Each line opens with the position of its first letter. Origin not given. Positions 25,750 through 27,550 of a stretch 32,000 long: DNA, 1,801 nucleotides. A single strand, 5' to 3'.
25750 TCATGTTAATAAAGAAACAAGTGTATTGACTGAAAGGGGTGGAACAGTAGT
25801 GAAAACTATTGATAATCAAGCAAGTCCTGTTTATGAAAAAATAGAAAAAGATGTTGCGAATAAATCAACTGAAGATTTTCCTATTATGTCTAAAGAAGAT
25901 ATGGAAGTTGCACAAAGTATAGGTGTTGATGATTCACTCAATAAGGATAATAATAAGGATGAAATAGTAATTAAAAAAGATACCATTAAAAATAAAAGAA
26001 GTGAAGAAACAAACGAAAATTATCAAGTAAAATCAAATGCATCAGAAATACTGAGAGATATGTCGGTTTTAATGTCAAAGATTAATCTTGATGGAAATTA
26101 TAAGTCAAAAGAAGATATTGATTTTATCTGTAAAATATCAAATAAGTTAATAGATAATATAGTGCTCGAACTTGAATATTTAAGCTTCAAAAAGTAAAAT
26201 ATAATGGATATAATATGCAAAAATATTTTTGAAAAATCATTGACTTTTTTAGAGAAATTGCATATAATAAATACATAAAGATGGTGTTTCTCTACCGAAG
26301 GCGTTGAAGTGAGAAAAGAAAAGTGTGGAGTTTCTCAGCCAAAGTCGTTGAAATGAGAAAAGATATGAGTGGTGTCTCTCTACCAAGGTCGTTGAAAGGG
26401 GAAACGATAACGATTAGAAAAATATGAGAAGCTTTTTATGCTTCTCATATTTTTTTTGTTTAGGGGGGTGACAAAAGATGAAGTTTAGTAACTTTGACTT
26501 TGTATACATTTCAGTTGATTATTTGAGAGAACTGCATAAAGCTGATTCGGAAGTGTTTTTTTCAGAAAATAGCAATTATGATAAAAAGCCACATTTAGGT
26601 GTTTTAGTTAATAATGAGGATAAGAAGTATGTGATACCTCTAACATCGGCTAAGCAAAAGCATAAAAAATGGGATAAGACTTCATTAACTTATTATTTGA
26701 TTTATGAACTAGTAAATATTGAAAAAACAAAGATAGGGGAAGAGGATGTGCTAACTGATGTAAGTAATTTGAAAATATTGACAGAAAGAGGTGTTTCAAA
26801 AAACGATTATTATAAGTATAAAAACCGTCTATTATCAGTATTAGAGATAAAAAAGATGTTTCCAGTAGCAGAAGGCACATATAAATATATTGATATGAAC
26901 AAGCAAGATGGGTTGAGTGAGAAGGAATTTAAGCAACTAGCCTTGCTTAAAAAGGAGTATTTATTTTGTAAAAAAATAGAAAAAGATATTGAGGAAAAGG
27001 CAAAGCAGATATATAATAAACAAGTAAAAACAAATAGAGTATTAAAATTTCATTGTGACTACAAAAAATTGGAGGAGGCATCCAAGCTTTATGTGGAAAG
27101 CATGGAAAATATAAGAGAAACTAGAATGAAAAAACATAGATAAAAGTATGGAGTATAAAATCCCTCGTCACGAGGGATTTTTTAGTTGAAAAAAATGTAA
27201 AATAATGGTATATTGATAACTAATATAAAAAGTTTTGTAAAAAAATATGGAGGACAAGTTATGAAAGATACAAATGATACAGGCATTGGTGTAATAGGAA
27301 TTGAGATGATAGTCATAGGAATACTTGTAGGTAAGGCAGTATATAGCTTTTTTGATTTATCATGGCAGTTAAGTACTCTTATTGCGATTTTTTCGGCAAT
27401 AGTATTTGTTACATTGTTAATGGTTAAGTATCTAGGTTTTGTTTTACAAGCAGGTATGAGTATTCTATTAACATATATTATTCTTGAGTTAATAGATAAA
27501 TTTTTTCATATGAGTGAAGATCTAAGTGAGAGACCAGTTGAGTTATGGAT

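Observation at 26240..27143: Complete, probably unannotated type III (RNA antitoxin) toxin-antitoxin / abortive-infection module next to parAB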

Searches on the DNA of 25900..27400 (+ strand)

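Call 9: search_rna_families(source=window, start=25900, end=27400, threshold=evalue, max_evalue=10, show_alignments=3)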
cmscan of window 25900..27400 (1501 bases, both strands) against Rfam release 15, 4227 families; matches with E-value up to 10: 11.
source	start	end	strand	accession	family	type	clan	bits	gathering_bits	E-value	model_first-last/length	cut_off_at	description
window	26418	26456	+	RF03210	mir-7359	Gene; miRNA;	-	26.5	90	0.024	1-56/56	no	mir-7359 microRNA precursor family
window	27125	27186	+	RF01859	Phe_leader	Cis-reg; leader;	-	21.6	55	1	1-125/125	no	Phenylalanine leader peptide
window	26208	26313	+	RF03056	RAGATH-35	Gene; sRNA;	-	21.1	38.9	0.4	1-87/87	no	RAGATH-35 RNA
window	26418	26454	+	RF03799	mir-3202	Gene; miRNA;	-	20.9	90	0.34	1-79/79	no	mir-3202 microRNA precursor family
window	26418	26454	-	RF03799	mir-3202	Gene; miRNA;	-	20.7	90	0.39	1-79/79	no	mir-3202 microRNA precursor family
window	26419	26453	+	RF03940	MIR9563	Gene; miRNA;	-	19.1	90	1.8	1-127/127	no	MIR9563 microRNA precursor family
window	26417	26455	+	RF00969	mir-556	Gene; miRNA;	-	18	84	4.4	1-88/88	no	mir-556 microRNA precursor family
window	26441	26504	-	RF02098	DGCR5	Gene; lncRNA;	-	16.2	50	5.9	1-49/49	no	DiGeorge syndrome critical region gene 5 conserved region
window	26570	26653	+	RF01420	snoR113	Gene; snRNA; snoRNA; CD-box;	-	15.7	47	4.5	1-103/103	no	Small nucleolar RNA snoR113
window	26627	26714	-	RF01240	snR85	Gene; snRNA; snoRNA; HACA-box;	CL00024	15.6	37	5.7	1-180/180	no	Small nucleolar RNA snR85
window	26292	26465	+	RF00084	CsrC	Gene; sRNA;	CL00106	12.3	61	0.6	1-255/255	no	CsrC RNA family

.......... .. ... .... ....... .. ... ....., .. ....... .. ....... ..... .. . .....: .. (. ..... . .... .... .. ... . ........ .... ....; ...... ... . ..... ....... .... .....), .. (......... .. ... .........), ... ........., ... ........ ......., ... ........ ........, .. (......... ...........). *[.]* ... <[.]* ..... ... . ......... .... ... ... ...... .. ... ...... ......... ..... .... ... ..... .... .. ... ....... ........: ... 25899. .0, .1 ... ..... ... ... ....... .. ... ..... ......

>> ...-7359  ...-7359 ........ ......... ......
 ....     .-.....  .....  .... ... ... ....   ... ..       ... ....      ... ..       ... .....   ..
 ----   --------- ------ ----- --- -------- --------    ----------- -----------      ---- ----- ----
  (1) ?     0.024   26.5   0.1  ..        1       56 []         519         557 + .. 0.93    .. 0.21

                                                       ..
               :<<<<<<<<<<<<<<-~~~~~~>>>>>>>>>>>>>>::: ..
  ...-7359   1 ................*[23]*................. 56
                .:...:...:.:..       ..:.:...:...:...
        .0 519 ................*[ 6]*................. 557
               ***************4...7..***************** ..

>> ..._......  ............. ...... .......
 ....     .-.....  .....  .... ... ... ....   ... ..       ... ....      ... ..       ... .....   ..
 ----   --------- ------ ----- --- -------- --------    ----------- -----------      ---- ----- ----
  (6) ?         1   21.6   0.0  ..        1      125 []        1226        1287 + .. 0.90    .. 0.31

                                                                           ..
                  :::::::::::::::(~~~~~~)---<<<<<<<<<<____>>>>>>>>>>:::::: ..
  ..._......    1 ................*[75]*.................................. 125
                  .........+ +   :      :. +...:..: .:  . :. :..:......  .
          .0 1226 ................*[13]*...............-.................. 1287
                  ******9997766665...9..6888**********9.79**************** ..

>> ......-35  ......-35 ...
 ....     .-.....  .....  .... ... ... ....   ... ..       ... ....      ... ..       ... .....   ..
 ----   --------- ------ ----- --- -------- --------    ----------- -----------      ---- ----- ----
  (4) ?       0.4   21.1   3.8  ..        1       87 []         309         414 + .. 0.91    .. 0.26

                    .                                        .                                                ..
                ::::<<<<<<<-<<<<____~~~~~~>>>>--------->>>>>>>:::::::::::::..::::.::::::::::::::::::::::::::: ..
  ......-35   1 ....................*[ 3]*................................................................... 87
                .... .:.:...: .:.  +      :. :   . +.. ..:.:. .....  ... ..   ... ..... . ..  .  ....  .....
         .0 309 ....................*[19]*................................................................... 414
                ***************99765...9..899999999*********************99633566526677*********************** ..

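Call 10: search_dna_similar(query=window:26200-27200:+, collection=plasmids, mode=near)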
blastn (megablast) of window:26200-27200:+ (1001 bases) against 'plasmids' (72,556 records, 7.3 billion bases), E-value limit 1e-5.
No match.

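Call 11: search_dna_similar(query=window:26200-27200:+, collection=phages, mode=near)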
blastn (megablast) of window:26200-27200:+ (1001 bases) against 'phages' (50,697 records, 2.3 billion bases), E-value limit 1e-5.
No match.

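Call 46: search_rna_families(sources=[L001, L002, L003, L008, L009, L010, L011, L013, L015, L016, L022, L028, L029, L034, L038, L040, L046, L048, L052, L074], threshold=gathering)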
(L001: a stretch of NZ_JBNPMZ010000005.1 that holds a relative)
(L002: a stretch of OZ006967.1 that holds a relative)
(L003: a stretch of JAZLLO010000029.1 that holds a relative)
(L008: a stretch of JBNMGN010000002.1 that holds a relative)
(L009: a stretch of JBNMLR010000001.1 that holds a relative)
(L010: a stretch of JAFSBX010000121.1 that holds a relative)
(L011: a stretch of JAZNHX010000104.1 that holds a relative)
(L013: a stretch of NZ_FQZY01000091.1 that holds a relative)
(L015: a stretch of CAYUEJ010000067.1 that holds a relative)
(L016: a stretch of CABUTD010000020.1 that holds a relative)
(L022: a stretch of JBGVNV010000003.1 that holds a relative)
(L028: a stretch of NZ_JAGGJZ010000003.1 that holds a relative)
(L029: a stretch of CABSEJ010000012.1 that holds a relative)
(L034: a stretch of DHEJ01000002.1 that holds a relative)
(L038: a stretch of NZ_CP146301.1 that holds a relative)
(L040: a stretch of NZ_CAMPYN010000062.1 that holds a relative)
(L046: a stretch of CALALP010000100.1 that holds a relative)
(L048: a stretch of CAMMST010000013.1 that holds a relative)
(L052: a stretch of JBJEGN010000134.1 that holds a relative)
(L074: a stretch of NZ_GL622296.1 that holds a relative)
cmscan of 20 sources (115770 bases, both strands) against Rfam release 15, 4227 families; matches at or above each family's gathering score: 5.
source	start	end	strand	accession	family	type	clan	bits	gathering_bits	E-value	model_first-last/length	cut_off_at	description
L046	4536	4648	-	RF02969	DUF3800-I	Gene; sRNA;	-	88.9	44.2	2.4e-12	1-115/115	no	DUF3800-I RNA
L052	3048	3131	+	RF02924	skipping-rope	Gene; sRNA;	-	65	36.7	4.2e-13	1-80/80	no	skipping-rope RNA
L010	2482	2567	+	RF02924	skipping-rope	Gene; sRNA;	-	57.4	36.7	7.4e-11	1-80/80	no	skipping-rope RNA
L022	2617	2699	-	RF00005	tRNA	Gene; tRNA;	CL00001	57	29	2.2e-09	1-71/71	no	tRNA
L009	208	351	+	RF00557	L10_leader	Cis-reg; leader;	-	53.5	44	1.8e-05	1-138/138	no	Ribosomal protein L10 leader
